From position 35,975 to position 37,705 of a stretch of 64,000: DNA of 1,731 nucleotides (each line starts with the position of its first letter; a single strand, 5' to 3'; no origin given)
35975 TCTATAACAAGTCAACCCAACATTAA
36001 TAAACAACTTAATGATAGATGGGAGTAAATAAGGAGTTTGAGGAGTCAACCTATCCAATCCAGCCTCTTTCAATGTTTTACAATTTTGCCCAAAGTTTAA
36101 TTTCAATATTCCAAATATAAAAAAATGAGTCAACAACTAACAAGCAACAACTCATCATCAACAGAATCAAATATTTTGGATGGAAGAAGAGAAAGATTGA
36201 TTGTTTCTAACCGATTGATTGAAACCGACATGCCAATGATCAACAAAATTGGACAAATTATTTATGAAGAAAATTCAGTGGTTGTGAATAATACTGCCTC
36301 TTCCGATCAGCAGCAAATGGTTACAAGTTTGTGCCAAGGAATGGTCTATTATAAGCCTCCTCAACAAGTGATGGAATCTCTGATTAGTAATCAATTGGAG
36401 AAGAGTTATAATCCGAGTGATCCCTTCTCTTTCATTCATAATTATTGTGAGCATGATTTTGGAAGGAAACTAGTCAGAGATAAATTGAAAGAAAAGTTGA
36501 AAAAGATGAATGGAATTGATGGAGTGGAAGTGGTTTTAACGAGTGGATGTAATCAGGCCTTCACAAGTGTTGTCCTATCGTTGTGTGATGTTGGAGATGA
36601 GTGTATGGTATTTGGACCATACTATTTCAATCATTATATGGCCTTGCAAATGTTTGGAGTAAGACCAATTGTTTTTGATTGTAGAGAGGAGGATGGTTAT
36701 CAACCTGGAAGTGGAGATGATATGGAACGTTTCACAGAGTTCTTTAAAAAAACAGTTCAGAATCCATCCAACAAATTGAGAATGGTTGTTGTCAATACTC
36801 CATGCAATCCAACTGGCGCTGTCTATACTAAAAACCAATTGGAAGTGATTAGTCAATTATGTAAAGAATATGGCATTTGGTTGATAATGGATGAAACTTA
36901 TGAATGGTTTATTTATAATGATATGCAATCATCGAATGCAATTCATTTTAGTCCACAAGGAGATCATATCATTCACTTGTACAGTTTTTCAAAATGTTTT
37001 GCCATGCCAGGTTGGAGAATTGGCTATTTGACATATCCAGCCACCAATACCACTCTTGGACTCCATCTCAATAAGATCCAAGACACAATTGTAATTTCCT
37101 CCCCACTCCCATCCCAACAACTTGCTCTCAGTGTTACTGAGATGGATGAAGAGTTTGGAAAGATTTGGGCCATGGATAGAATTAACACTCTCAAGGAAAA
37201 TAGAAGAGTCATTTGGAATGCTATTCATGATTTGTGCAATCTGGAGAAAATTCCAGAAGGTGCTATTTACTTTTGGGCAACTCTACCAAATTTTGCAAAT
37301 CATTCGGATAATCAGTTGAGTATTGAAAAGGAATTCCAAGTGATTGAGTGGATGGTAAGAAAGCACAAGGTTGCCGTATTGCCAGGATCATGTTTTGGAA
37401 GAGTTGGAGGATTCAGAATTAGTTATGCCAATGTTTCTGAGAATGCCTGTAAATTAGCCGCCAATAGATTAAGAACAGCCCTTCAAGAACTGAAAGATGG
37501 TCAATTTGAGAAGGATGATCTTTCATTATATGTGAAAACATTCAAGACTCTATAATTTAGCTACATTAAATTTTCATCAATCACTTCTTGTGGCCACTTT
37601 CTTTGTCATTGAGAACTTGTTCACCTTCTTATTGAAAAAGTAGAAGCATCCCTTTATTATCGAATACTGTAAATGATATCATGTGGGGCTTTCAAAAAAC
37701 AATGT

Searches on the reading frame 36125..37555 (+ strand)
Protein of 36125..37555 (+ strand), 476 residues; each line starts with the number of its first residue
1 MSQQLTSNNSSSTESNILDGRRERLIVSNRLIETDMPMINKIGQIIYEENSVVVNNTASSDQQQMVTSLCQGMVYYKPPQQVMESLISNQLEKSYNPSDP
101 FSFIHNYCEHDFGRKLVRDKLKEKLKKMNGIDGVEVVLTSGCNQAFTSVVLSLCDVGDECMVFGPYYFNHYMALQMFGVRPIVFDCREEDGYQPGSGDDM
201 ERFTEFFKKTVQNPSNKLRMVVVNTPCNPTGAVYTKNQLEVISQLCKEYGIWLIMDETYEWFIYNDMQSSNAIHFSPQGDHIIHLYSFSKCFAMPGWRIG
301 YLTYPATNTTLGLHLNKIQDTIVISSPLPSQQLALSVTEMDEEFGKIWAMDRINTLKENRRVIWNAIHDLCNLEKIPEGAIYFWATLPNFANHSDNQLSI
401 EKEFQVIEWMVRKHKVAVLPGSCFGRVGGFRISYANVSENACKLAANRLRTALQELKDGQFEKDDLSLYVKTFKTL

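Call 10: list_cluster_members(proteins=[window:36125-37555:+, window:38673-41216:+, window:32127-34148:+, window:22469-24181:-, window:14134-17514:-, window:62669-63457:-, window:61650-62561:-, window:12543-13472:+, window:44595-45503:-, window:24911-25435:+])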
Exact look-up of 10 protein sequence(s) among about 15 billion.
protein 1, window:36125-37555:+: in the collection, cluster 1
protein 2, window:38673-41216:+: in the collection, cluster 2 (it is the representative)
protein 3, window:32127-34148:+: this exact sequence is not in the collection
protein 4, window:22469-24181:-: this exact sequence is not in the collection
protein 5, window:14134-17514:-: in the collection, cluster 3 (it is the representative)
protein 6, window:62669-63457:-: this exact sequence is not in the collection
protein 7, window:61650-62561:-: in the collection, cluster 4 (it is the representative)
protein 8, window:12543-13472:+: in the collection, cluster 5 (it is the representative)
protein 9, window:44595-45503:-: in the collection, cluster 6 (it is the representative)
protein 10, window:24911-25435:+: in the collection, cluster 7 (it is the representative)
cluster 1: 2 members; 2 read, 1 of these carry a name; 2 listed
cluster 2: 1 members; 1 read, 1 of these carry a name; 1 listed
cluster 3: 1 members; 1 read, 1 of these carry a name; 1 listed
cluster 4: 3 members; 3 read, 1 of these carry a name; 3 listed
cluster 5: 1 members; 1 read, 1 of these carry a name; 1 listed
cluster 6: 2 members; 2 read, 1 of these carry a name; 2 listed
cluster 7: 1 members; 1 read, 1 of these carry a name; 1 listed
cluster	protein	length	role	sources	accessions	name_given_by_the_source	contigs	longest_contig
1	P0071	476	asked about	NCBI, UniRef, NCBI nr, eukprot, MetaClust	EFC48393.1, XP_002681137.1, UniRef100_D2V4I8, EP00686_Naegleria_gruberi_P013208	aspartate aminotransferase [Naegleria gruberi] | Aspartate aminotransferase n=1 Tax=Naegleria gruberi TaxID=5762 RepID=D2V4I8_NAEGR | XP_002681137.1 aspartate aminotransferase [Naegleria gruberi strain NEG-M]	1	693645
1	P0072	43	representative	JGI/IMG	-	-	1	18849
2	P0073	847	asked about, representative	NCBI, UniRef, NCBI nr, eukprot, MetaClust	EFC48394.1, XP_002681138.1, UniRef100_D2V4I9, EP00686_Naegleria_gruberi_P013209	predicted protein [Naegleria gruberi] | Predicted protein n=1 Tax=Naegleria gruberi TaxID=5762 RepID=D2V4I9_NAEGR | uncharacterized protein NAEGRDRAFT_63746 [Naegleria gruberi]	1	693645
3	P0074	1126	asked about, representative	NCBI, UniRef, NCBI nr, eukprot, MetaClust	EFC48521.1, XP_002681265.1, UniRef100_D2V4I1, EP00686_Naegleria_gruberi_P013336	hypothetical protein NAEGRDRAFT_78544 [Naegleria gruberi] | Uncharacterized protein n=1 Tax=Naegleria gruberi TaxID=5762 RepID=D2V4I1_NAEGR | uncharacterized protein NAEGRDRAFT_78544 [Naegleria gruberi]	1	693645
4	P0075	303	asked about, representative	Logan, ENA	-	-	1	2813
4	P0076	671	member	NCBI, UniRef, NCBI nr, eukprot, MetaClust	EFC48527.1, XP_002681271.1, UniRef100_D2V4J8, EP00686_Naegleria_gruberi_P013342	predicted protein [Naegleria gruberi] | Predicted protein n=1 Tax=Naegleria gruberi TaxID=5762 RepID=D2V4J8_NAEGR | uncharacterized protein NAEGRDRAFT_63755 [Naegleria gruberi]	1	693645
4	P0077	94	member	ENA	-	-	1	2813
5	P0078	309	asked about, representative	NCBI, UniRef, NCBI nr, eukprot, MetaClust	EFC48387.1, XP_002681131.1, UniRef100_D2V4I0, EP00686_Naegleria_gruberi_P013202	predicted protein [Naegleria gruberi] | Predicted protein n=1 Tax=Naegleria gruberi TaxID=5762 RepID=D2V4I0_NAEGR | uncharacterized protein NAEGRDRAFT_46635 [Naegleria gruberi]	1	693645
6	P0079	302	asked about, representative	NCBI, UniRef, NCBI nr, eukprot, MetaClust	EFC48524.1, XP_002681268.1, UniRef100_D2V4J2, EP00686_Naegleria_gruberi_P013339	predicted protein [Naegleria gruberi] | Predicted protein n=1 Tax=Naegleria gruberi TaxID=5762 RepID=D2V4J2_NAEGR | uncharacterized protein NAEGRDRAFT_63749 [Naegleria gruberi]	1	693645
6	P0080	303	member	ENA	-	-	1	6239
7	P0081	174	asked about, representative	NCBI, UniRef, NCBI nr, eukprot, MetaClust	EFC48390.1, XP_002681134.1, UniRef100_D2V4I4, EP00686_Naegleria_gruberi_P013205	predicted protein [Naegleria gruberi] | Predicted protein n=1 Tax=Naegleria gruberi TaxID=5762 RepID=D2V4I4_NAEGR | uncharacterized protein NAEGRDRAFT_63741 [Naegleria gruberi]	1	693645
